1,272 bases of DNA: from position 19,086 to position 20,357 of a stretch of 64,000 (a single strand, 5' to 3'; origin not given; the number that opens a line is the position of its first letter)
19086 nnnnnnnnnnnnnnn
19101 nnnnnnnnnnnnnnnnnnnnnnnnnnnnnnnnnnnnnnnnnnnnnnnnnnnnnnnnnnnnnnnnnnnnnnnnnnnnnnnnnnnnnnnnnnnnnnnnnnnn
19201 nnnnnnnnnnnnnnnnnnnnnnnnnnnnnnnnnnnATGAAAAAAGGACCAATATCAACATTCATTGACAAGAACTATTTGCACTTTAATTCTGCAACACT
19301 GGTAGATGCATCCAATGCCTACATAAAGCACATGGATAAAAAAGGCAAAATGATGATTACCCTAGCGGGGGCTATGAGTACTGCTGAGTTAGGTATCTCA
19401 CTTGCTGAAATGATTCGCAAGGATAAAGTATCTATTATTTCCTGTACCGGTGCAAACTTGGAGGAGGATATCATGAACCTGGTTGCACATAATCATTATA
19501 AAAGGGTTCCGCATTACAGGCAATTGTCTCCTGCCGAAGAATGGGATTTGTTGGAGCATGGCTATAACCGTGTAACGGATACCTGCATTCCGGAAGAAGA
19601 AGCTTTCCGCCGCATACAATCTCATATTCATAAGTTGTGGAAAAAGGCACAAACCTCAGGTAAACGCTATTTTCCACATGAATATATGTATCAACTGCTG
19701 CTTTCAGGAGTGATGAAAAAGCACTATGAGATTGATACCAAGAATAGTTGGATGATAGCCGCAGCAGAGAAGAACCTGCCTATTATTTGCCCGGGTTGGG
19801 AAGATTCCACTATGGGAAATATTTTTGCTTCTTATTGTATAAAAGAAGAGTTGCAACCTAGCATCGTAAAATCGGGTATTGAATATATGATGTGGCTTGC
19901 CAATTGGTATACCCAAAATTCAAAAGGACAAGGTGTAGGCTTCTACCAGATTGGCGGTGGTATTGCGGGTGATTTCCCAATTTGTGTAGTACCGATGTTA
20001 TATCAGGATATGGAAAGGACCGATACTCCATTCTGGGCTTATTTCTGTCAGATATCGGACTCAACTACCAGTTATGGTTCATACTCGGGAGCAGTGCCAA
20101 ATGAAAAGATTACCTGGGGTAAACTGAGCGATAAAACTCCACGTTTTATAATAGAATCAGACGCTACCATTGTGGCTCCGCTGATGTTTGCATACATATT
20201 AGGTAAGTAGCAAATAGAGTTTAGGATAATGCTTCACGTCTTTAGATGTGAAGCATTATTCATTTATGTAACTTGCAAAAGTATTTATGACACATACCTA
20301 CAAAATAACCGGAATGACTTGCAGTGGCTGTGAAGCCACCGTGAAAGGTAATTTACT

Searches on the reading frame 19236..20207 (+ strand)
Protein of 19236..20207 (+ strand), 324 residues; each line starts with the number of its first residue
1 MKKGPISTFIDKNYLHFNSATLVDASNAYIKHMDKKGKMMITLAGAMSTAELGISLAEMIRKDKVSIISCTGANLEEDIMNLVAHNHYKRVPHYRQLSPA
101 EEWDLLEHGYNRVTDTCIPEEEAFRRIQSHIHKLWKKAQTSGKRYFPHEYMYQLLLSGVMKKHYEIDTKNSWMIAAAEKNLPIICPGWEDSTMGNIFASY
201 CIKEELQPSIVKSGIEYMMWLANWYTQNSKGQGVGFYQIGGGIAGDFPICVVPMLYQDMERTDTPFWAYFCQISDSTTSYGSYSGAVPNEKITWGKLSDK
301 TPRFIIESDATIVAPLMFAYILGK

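Call 54: search_protein_families(library=ncbifam, proteins=[window:19236-20207:+], max_evalue=1e-8)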
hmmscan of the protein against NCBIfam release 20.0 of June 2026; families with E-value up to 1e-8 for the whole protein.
window:19236-20207:+ (324 aa): 7 families
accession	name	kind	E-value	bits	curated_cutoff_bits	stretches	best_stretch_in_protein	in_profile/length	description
NF002006.0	PRK00805.1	equivalog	1.5e-31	109.5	434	1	17-318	33-315/338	deoxyhypusine synthase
NF001980.1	PRK00770.1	equivalog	3e-31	108.8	450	1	6-322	12-321/350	homospermidine biosynthesis protein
NF002630.0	PRK02301.1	equivalog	1.9e-29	102.9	364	1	17-320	37-310/318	deoxyhypusine synthase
TIGR00321.1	dhys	equivalog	3.1e-27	95.7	304.25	1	9-322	16-300/301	deoxyhypusine synthase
NF002699.1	PRK02492.1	equivalog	2.3e-24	85.9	500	1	15-321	28-319/338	1,9-bis(guanidino)-5-aza-nonane synthase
NF002294.1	PRK01221.1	equivalog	1.1e-23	84.1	350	1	15-320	23-299/300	deoxyhypusine synthase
NF003052.1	PRK03971.1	equivalog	5.3e-21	75.2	380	1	37-321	67-332/334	deoxyhypusine synthase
